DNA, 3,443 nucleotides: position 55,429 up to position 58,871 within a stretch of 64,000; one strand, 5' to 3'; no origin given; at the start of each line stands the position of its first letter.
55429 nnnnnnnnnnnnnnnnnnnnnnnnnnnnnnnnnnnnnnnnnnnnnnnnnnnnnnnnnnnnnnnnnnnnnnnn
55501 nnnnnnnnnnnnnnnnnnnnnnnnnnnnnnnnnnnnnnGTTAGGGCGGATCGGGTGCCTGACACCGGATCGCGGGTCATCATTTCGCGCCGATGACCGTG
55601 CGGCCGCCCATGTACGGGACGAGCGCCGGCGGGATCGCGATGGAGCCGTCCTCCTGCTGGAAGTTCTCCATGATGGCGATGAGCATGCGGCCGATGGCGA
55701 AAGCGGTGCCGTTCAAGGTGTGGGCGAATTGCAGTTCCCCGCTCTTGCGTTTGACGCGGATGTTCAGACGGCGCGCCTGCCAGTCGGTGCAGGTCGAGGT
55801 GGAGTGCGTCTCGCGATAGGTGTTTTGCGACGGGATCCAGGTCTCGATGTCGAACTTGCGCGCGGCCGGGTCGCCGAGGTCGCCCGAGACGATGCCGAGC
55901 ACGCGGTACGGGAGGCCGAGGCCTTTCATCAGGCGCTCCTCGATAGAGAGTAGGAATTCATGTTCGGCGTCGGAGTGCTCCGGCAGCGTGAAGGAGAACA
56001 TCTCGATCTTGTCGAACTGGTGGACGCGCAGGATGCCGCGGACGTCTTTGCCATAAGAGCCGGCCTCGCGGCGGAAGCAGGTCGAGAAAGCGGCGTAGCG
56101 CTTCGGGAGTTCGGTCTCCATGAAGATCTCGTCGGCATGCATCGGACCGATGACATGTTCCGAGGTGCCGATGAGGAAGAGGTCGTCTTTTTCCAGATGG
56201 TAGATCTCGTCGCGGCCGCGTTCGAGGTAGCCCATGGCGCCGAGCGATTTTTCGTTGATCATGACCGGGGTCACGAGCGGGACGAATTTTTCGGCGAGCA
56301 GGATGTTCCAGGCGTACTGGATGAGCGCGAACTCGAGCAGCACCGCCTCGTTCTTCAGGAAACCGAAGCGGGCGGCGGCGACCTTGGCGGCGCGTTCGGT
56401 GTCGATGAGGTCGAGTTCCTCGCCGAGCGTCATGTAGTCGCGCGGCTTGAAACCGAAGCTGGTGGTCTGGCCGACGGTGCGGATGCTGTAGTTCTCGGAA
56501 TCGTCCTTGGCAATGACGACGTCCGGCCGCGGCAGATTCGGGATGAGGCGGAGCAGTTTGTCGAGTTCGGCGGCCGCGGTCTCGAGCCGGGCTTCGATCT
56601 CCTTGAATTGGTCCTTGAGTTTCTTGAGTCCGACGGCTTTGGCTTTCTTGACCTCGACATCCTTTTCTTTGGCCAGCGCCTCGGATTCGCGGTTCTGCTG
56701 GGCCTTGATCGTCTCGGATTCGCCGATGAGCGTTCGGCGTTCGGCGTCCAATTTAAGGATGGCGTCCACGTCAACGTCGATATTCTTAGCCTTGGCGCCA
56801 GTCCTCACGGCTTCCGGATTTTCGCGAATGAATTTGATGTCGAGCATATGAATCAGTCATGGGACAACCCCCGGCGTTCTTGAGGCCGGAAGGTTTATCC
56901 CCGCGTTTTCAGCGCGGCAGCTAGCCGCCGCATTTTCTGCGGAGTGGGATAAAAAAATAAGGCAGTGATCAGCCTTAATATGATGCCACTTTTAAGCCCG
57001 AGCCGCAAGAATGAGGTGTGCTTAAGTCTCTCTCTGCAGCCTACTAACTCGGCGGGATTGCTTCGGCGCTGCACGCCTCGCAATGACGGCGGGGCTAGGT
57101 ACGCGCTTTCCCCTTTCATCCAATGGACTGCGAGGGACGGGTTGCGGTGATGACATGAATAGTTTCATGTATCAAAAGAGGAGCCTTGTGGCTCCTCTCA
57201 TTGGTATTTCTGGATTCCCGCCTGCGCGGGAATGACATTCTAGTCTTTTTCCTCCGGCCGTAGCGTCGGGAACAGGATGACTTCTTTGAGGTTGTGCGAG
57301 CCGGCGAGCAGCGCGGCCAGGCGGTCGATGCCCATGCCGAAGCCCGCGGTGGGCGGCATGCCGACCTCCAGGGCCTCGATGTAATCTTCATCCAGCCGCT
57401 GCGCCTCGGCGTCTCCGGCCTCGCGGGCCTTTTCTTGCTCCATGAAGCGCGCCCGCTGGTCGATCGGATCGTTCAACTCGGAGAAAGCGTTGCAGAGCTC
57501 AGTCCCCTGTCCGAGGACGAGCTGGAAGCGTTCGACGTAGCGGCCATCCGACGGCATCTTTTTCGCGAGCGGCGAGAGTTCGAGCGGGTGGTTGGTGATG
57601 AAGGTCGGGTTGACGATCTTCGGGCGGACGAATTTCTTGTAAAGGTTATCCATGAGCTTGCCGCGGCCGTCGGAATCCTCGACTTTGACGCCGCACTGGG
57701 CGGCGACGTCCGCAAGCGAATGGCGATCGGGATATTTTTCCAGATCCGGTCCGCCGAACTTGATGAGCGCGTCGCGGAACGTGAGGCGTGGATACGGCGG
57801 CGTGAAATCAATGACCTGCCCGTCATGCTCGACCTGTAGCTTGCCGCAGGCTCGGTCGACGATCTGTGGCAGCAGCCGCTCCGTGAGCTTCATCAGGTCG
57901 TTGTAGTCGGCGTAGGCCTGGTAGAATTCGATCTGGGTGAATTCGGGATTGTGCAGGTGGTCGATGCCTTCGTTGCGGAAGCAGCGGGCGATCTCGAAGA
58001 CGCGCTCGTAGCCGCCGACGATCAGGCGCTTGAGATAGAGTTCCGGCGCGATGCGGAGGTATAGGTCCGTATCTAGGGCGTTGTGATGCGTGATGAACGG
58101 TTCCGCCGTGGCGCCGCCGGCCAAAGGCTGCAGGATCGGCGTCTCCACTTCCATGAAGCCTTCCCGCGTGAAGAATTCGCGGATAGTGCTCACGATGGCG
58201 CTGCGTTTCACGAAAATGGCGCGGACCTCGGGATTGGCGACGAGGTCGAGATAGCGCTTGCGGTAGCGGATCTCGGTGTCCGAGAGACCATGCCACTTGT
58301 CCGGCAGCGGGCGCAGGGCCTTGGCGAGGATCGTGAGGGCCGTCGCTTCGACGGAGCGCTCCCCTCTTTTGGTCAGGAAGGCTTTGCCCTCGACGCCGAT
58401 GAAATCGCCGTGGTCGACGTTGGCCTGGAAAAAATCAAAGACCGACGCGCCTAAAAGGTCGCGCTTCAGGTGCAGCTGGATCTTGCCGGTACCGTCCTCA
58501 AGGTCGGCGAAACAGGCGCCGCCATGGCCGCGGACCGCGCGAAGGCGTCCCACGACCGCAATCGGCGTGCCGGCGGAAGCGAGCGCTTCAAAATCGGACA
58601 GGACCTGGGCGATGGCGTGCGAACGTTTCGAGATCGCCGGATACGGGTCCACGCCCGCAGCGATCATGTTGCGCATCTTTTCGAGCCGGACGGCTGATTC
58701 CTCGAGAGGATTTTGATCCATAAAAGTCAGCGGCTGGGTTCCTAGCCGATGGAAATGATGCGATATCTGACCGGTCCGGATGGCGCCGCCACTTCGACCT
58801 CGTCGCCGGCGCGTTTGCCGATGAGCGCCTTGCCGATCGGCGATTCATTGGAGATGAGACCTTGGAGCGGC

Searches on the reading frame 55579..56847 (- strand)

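Call 59: search_protein_families(library=pfam, proteins=[window:55579-56847:-], max_evalue=0.00001)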
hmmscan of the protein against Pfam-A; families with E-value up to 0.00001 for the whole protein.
window:55579-56847:- (422 aa): 2 families
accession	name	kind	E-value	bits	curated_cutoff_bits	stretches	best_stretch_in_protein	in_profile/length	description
PF00587.30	tRNA-synt_2b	-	2e-32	113.1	29.3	1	219-396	7-179/179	tRNA synthetase class II core domain (G, H, P, S and T)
PF02403.27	Seryl_tRNA_N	-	1.3e-22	80.5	28.2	1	1-106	1-108/108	Seryl-tRNA synthetase N-terminal domain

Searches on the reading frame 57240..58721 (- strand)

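Call 59: search_protein_families(library=pfam, proteins=[window:57240-58721:-], max_evalue=0.00001)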
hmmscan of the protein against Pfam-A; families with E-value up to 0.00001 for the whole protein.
window:57240-58721:- (493 aa): 3 families
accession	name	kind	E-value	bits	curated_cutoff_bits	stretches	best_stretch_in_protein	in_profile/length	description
PF00152.25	tRNA-synt_2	-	2.1e-90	303.3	25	1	149-487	2-307/308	tRNA synthetases class II (D, K and N)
PF01336.31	tRNA_anti-codon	-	1.2e-13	51.3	27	1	55-132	2-75/75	OB-fold nucleic acid binding domain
PF01409.25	tRNA-synt_2d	-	7.4e-08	32.6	19.8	0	240-291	104-157/246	tRNA synthetases class II core domain (F)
